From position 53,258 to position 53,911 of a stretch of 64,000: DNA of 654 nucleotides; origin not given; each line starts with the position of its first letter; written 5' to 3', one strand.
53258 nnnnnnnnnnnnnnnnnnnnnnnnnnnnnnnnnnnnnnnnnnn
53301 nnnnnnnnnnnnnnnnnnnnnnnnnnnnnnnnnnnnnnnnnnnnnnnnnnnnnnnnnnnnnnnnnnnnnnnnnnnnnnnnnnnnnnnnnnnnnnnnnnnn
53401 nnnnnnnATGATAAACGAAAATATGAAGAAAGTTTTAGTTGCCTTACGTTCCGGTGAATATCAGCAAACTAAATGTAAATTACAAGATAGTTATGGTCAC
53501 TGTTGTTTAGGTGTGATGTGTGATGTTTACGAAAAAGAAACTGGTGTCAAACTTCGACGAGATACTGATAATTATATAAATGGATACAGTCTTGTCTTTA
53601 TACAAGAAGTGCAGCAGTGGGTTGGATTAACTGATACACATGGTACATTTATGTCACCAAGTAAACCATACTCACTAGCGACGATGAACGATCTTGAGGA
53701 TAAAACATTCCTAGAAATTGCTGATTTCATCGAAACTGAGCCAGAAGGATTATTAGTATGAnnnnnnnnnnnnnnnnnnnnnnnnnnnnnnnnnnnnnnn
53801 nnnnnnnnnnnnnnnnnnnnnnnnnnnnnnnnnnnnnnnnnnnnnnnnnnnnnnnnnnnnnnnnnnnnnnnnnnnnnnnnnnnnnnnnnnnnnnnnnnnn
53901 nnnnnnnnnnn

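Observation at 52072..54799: Operon of eight tandem, translationally coupled paralogs with conserved termini and a diversified central segment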

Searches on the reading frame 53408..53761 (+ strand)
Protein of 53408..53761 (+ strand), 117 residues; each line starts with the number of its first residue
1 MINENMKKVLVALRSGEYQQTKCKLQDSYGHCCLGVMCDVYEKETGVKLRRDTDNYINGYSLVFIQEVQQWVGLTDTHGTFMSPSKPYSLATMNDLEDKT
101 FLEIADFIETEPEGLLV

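Call 3: search_protein_families(library=pfam, proteins=[window:53408-53761:+], max_evalue=1)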
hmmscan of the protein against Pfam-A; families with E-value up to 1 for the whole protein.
window:53408-53761:+ (117 aa): 0 families

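Call 4: search_protein_families(library=phrogs, proteins=[window:53408-53761:+], max_evalue=0.1)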
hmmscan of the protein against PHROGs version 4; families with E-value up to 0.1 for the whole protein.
window:53408-53761:+ (117 aa): 2 families
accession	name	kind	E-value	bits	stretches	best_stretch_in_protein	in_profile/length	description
phrog_18067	-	unknown function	2.5e-17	64.4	1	1-110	1-127/129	-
phrog_22799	-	unknown function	0.08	14.1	0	4-42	13-51/89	-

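Call 16: search_solved_structures(query=A2, max_evalue=10, show_alignments=2)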
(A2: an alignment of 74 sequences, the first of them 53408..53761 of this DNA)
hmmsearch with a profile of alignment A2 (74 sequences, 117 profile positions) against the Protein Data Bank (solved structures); distinct sequences matched with E-value up to 10: 1.
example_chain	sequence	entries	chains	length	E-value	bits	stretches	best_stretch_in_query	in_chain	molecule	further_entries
6v8i_BN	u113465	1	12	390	1.2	12.5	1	64-114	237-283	Fiber Upper, gp68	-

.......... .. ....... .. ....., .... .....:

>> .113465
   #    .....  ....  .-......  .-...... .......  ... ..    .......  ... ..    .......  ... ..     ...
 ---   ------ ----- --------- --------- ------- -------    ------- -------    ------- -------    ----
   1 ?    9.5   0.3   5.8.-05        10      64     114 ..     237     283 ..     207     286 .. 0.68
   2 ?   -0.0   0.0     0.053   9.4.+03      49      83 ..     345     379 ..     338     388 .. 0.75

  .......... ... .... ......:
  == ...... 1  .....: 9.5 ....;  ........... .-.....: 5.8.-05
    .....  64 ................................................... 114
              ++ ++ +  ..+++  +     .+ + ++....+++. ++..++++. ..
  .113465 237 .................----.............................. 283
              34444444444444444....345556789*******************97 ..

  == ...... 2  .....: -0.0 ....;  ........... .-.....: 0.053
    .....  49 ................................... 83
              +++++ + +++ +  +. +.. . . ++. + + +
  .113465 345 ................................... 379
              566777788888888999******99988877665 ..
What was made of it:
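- Tried and rejected: PDB sequence profile search returned only a phage fibre protein at E 1.2 (call 16).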

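Call 17: search_protein_families(library=ncbifam, proteins=[window:53408-53761:+], max_evalue=1)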
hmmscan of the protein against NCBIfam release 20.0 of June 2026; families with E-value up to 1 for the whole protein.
window:53408-53761:+ (117 aa): 0 families

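Call 18: search_protein_families(library=padloc, proteins=[window:53408-53761:+], max_evalue=1)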
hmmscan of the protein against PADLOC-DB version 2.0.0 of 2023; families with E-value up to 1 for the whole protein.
window:53408-53761:+ (117 aa): 0 families

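Call 23: predict_structure(alignment_id=A2)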
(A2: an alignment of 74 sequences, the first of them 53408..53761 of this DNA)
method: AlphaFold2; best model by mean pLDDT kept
length: 117 residues; sequences in the alignment: 74
mean_pLDDT: 96.1   pTM: 0.90
mean pLDDT of the five models: 96.1, 96.0, 95.3, 95.1, 94.5
residues with pLDDT >= 90: 111; 70-90: 6; 50-70: 0; < 50: 0
segments of 3 or more residues with pLDDT < 50: none
pLDDT, mean of each block of 10 residues (from residue 1): 97 98 97 98 97 95 97 97 87 97 98 94
secondary structure, 60 per line:
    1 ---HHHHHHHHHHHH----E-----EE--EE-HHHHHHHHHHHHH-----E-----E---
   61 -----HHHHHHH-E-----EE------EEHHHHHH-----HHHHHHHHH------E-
elements in order: H4-15 H33-45 H66-72 H90-95 H101-109
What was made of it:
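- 53408..53761 (+): g5: intact paralog, 117 aa; the copy that was modelled. AF2 model with pLDDT 96.1 and pTM 0.90 (call 23).
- On T4-type internal proteins: The conserved N-terminus is helix 1 of the folded domain, with pLDDT 97-98 (call 23).
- Closest known: Hyperplastic regions of T4-type phages: internal-protein. Different: Here the conserved borders are coding parts of the folded domain (pLDDT above 95; call 23).
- Model pLDDT 96 and pTM 0.90 (call 23). C32 immediately precedes helix H33-45 in the model (call 23). The variable segments are predicted to be ordered in g5 (pLDDT 87-98; call 23).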

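Call 32: fold_search(model_id=the predicted structure, library=viral)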
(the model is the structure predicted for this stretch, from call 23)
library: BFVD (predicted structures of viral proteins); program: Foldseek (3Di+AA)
matches with E <= 10: 66; with E <= 0.001: 2
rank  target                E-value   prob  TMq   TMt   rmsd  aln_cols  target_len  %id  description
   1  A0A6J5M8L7            3.3e-06  1.00  0.61  0.70   4.9       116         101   31  Uncharacterized protein [uncultured Caudovirales phage]
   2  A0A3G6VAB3            7.4e-04  1.00  0.75  0.78   2.5       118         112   19  (no name in the UniProt tables at hand)
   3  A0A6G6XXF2            1.7e-03  1.00  0.65  0.45   7.4       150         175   18  (no name in the UniProt tables at hand)
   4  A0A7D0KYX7            1.7e-01  0.63  0.50  0.46   6.5       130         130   17  (no name in the UniProt tables at hand)
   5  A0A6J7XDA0            4.5e-01  0.44  0.48  0.30   4.0       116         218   13  Uncharacterized protein [uncultured Caudovirales phage]
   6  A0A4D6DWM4            5.8e-01  0.12  0.28  0.14   9.2       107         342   14  N-acetyltransferase domain-containing protein [Edwardsiella phage pEt-SU]
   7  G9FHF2                1.3e+00  0.20  0.44  0.46   7.1       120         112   13  (no name in the UniProt tables at hand)
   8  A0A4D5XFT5            1.3e+00  0.05  0.20  0.11  13.9       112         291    8  Uncharacterized protein [Pithovirus LCPAC102]
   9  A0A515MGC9            1.3e+00  0.23  0.45  0.48   6.7       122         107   13  (no name in the UniProt tables at hand)
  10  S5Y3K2                2.2e+00  0.14  0.42  0.36   6.3       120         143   15  Uncharacterized protein [Mycobacterium phage Catdawg]
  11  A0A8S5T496            2.4e+00  0.01  0.15  0.14  12.8       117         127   12  Uncharacterized protein [Myoviridae sp. ctqfO1]
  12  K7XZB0                2.5e+00  0.04  0.17  0.17  10.7        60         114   17  Putative transcriptional regulator [uncultured Mediterranean phage MEDS5 group]
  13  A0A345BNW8            2.9e+00  0.01  0.13  0.11  11.7        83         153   18  Uncharacterized protein [crAssphage sp. isolate ctcc615]
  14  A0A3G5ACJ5            3.2e+00  0.03  0.20  0.10  10.6        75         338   23  Uncharacterized protein [Satyrvirus sp.]
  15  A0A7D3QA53            3.5e+00  0.06  0.25  0.17   4.8        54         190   20  (no name in the UniProt tables at hand)
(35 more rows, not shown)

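Call 33: fold_search(model_id=the predicted structure, library=pdb)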
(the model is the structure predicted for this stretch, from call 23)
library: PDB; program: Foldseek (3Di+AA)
matches with E <= 10: 53; with E <= 0.001: 0
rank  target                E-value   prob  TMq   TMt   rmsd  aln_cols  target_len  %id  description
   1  8xud_I                1.1e+00  0.12  0.31  0.27   7.8        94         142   12  Crystal structure of adaptor NlpI in complex with endopeptidase MepS and PDZ-protease Prc (released 2024-06-05)
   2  7v6s_A                1.5e+00  0.08  0.28  0.27   8.5       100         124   12  Crystal structure of bacterial peptidase (released 2022-08-24)
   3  5v3j_E                2.0e+00  0.02  0.14  0.08  11.6        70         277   17  mouseZFP568-ZnF1-10 in complex with DNA (released 2018-03-07)
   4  8xup_G                2.5e+00  0.08  0.31  0.26   7.7        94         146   13  Crystal structure of lipoprotein NlpI in complex with MepS (released 2024-06-05)
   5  1bja_A                2.5e+00  0.05  0.22  0.25   9.8       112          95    9  ACTIVATION DOMAIN OF THE PHAGE T4 TRANSCRIPTION FACTOR MOTA (released 1998-11-04)
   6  6w4n_E                2.7e+00  0.02  0.19  0.09   8.5        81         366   20  Co-crystal structure of Pd_dinase with probe glycine-propargylglycine-AOMK (released 2021-03-17)
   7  2k1g_MODEL_1_A        3.3e+00  0.11  0.29  0.27   5.2        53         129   13  Solution NMR structure of lipoprotein spr from Escherichia coli K12. Northeast Structural Genomics target ER54 (released 2008-03-18)
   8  8xup_J                3.3e+00  0.07  0.26  0.22   5.3        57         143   18  Crystal structure of lipoprotein NlpI in complex with MepS (released 2024-06-05)
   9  5wdk_B                3.3e+00  0.02  0.21  0.11  13.3       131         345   14  A processive dipeptidyl aminopeptidase secreted from an established commensal bacterium P. distasonis (released 2018-07-11)
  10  6w4n_C                3.3e+00  0.02  0.21  0.11  13.5       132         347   14  Co-crystal structure of Pd_dinase with probe glycine-propargylglycine-AOMK (released 2021-03-17)
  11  3pw3_F                3.7e+00  0.03  0.20  0.09   6.2        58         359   17  Crystal structure of a cysteine protease (BDI_2249) from Parabacteroides distasonis ATCC 8503 at 2.23 A resolution (released 2010-12-22)
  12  3pw3_C                3.7e+00  0.02  0.21  0.11  14.0       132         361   14  Crystal structure of a cysteine protease (BDI_2249) from Parabacteroides distasonis ATCC 8503 at 2.23 A resolution (released 2010-12-22)
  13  5wdk_D                3.7e+00  0.02  0.19  0.09  13.1        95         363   16  A processive dipeptidyl aminopeptidase secreted from an established commensal bacterium P. distasonis (released 2018-07-11)
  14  6w4n_B                3.7e+00  0.01  0.19  0.09  14.0        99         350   18  Co-crystal structure of Pd_dinase with probe glycine-propargylglycine-AOMK (released 2021-03-17)
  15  5wdl_A                3.7e+00  0.01  0.19  0.09  11.8       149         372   13  A processive dipeptidyl aminopeptidase secreted from an established commensal bacterium P. distasonis (released 2018-07-11)
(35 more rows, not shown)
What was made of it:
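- The top Foldseek PDB rows, all non-significant, are NlpC/P60 and other cysteine peptidases (call 33).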

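Call 35: find_related_loci(query=A2, collection=viral_contigs, flank=8000)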
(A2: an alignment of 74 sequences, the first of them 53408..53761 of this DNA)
Query A2 (117 aa) in viral_contigs; peptide patterns used: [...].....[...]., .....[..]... (x = any residue, [..] = any of these).
598 stretches matched a pattern (row limit reached: there are more); 525 encode a relative of the query (tblastn E <= 1e-3); the best 80 are kept; 79 distinct loci.
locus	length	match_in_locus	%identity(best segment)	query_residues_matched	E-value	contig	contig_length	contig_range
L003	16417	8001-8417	40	2-116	7e-23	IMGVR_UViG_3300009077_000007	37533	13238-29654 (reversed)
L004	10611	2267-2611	43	7-111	1e-21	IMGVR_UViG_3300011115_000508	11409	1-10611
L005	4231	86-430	43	7-111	2e-21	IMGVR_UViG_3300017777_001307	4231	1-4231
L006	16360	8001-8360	42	4-116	2e-21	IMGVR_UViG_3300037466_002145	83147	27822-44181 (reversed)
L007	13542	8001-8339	39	6-116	3e-21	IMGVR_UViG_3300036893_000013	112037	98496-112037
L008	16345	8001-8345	40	1-117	4e-21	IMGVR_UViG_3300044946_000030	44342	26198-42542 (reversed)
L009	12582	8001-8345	42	7-111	2e-20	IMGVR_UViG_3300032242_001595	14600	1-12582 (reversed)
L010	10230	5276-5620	42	7-111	3e-20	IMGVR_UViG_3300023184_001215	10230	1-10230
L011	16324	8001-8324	41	1-117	6e-20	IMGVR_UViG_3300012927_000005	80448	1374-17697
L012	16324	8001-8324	41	1-117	6e-20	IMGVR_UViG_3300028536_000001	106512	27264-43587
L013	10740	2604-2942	42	12-116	8e-20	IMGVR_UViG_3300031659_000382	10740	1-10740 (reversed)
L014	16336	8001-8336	41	1-110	2e-19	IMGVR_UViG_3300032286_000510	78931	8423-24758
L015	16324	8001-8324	42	11-117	3e-18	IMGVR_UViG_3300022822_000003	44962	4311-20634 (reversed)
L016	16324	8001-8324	40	2-109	7e-19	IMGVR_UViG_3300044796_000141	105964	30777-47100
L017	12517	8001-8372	41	2-116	9e-21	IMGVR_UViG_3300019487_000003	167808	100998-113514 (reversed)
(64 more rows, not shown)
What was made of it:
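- At least 525 viral contig hits (call 35).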

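Call 39: search_protein_representatives(alignment_id=A2)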
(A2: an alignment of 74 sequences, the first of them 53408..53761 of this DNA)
Query: 74 sequences, 117 profile positions. Proteins with E-value up to 0.001 (for the whole library): 44310; up to 1e-10: 26864; up to 1e-30: 96. The best 150 are listed.
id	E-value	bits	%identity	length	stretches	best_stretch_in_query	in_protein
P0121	5.5e-51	187.8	-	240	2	1-116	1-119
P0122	3.7e-47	175.5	-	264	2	3-110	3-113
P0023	5.6e-44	165.2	-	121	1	1-117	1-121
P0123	8.8e-44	164.6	-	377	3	2-106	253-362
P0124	2.8e-41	156.5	-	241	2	5-115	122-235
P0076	2.7e-39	150.2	-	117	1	2-117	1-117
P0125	1.8e-38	147.5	-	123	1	2-116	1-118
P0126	1.1e-37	144.9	-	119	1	1-116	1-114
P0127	2.7e-37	143.7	-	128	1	2-116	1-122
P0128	3.5e-37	143.3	-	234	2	2-111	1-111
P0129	3.7e-37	143.3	-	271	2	6-115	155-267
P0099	4.8e-37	142.9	-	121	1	1-116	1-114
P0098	5.3e-37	142.7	-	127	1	1-117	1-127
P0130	6.6e-37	142.4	-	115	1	2-116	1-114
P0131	8.1e-37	142.1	-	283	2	4-111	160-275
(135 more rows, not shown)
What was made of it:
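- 44,310 representative clusters at E<=1e-3 (call 39).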

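Call 45: search_protein_families(library=pfam, alignment_id=A3, max_evalue=1)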
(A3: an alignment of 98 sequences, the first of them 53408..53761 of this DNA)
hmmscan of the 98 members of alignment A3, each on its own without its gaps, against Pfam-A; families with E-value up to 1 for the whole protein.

A. member 1, window:53408-53761:+ (117 aa): 0 families

B. families by the number of members that match (of 98 scanned): 21 families
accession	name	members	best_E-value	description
PF08499.17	PDEase_I_N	1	0.0026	3'5'-cyclic nucleotide phosphodiesterase N-terminal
PF23514.1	YhiY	1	0.02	YhiY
PF08442.15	ATP-grasp_2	1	0.029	ATP-grasp domain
PF08020.16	DUF1706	1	0.045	Protein of unknown function (DUF1706)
PF01368.27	DHH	1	0.054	DHH family, N-terminal domain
PF00538.25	Linker_histone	1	0.065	linker histone H1 and H5 family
PF17641.8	ASPRs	1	0.091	Ancylostoma-associated secreted protein related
PF05213.18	Corona_NS2A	1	0.094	Coronavirus NS2A protein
PF02013.21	CBM_10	1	0.1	Cellulose or protein binding domain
PF12968.13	DUF3856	1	0.11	Domain of Unknown Function (DUF3856)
PF16409.10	DUF5017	1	0.12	Domain of unknown function (DUF5017)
PF05431.16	Toxin_10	1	0.18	Insecticidal Crystal Toxin, P42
PF00036.39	EF-hand_1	1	0.19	EF hand domain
PF11242.13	DUF2774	1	0.2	Protein of unknown function (DUF2774)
PF13996.11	YobH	1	0.2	YobH-like protein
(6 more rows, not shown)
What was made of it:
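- Tried and rejected: Local Pfam, NCBIfam and PADLOC scans of the paralogs and of 98 diverse members gave nothing consistent (calls 3, 17, 18, 45).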

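Call 46: search_protein_families(library=phrogs, alignment_id=A3, max_evalue=0.001)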
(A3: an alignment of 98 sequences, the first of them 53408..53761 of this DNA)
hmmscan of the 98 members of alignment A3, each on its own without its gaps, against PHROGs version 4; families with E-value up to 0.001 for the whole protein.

A. member 1, window:53408-53761:+ (117 aa): 1 family
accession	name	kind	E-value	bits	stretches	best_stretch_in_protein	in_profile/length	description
phrog_18067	-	unknown function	2.5e-17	64.4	1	1-110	1-127/129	-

B. families by the number of members that match (of 98 scanned): 1 family
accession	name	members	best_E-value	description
phrog_18067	-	98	2.4e-26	-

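Call 57: find_related_loci(query=A3, collection=genome_contigs, flank=6000)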
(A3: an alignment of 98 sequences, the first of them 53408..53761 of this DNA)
Query A3 (117 aa) in genome_contigs; peptide patterns used: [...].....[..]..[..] (x = any residue, [..] = any of these).
75 stretches matched a pattern; 49 encode a relative of the query (tblastn E <= 1e-3); 48 distinct loci.
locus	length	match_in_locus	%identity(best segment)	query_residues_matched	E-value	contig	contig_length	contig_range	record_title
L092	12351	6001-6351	40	1-109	1e-17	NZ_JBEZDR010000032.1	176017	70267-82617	Nonomuraea sp. NPDC049141 NPDC049141_119_H11.ctg-0032, whole genome shotgun sequence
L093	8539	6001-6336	41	5-116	3e-17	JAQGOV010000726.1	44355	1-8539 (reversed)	MAG: Verrucomicrobiales bacterium isolate RYN_622 scaffold_6315775, whole genome shotgun sequence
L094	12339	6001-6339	40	10-111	5e-17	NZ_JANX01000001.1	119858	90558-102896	Inquilinus limosus MP06 Ilimosus_MP06_contig00001, whole genome shotgun sequence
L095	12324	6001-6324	34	2-116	3e-16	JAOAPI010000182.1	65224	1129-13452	MAG: Candidatus Sulfotelmatobacter sp. isolate RYN_10 scaffold_2461458, whole genome shotgun sequence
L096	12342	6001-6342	37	12-111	5e-15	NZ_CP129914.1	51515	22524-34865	Deinococcus radiomollis strain PO-04-20-132 plasmid unnamed8, complete sequence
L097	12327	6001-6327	38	1-109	2e-14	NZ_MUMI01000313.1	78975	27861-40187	Amycolatopsis kentuckyensis strain NRRL B-24129 NRRL_B-24129_contig_313, whole genome shotgun sequence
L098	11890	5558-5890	33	1-109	2e-14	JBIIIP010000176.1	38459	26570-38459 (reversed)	MAG: Pirellulales bacterium isolate ME2001-09-10pf_3300042914_group1_bin155 Rohwer_bin1732_scaffold_528_c1, whole genome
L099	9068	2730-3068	40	1-111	6e-13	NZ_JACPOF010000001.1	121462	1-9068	MAG: Polaromonas sp. isolate NC_groundwater_594_Pr5_B-0.1um_59_23 alan_book_18_scaffold_204900, whole genome shotgun seq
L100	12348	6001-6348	34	1-111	1e-12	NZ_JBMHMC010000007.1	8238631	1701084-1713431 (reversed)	Plantactinospora sp. WMMB782 tig00000009, whole genome shotgun sequence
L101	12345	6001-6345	36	4-109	2e-12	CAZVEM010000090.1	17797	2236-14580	MAG TPA_asm: uncultured Nannocystaceae bacterium isolate SRP302895_co1_331 genome assembly, contig: NODE_5964_length_177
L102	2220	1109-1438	36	7-110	3e-12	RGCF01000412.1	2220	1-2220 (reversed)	MAG: Bacteroidetes bacterium isolate WB6_2A_118 contig_100_411, whole genome shotgun sequence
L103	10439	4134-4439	35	1-112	4e-12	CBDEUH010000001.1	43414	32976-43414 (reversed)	MAG: Dehalococcoidia bacterium isolate bfea76a8-140f-4873-bc2f-160740800df5 genome assembly, contig: contig_1, whole gen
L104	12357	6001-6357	32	1-109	7e-12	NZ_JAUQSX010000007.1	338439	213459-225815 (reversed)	Hymenobacter mellowenesis strain M29 NODE_7_length_338439_cov_23.334337, whole genome shotgun sequence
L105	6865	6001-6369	35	4-115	2e-11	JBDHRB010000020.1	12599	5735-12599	MAG: Candidatus Competibacteraceae bacterium isolate AS-MESO-3CA.407 NODE_21581_length_12599_cov_2.782143, whole genome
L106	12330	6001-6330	36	10-109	2e-11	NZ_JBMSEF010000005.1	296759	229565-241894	Enterovirga sp. CN4-39 contig5, whole genome shotgun sequence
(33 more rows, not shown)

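Call 71: predict_structure(alignment_id=A4)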
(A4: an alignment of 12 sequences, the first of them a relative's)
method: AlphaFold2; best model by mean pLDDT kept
length: 240 residues; sequences in the alignment: 12
mean_pLDDT: 85.9   pTM: 0.67
mean pLDDT of the five models: 85.9, 85.7, 85.5, 84.0, 83.4
residues with pLDDT >= 90: 153; 70-90: 53; 50-70: 12; < 50: 22
segments of 3 or more residues with pLDDT < 50: 51-62, 171-179
pLDDT, mean of each block of 10 residues (from residue 1): 84 97 88 93 78 40 72 91 95 95 98 93 91 95 89 93 73 45 85 94 84 94 98 95
secondary structure, 60 per line:
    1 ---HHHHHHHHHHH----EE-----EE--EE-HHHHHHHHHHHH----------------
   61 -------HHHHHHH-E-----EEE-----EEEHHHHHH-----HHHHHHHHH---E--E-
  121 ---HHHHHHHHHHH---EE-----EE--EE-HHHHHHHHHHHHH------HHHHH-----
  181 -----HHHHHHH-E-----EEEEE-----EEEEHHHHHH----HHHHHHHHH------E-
elements in order: H4-14 H33-44 H68-74 E82-84 E90-92 H93-98 H104-112 H124-134 H152-164 H171-175 H186-192 E200-204 E210-213 H214-219 H224-232
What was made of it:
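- The AF2 model of a two-domain fusion has pTM 0.67 with well-folded domains (call 71).
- Tried and rejected: AF2 model of a natural two-domain fusion, used to test domain packing, gave pTM 0.67, which is inconclusive (call 71).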
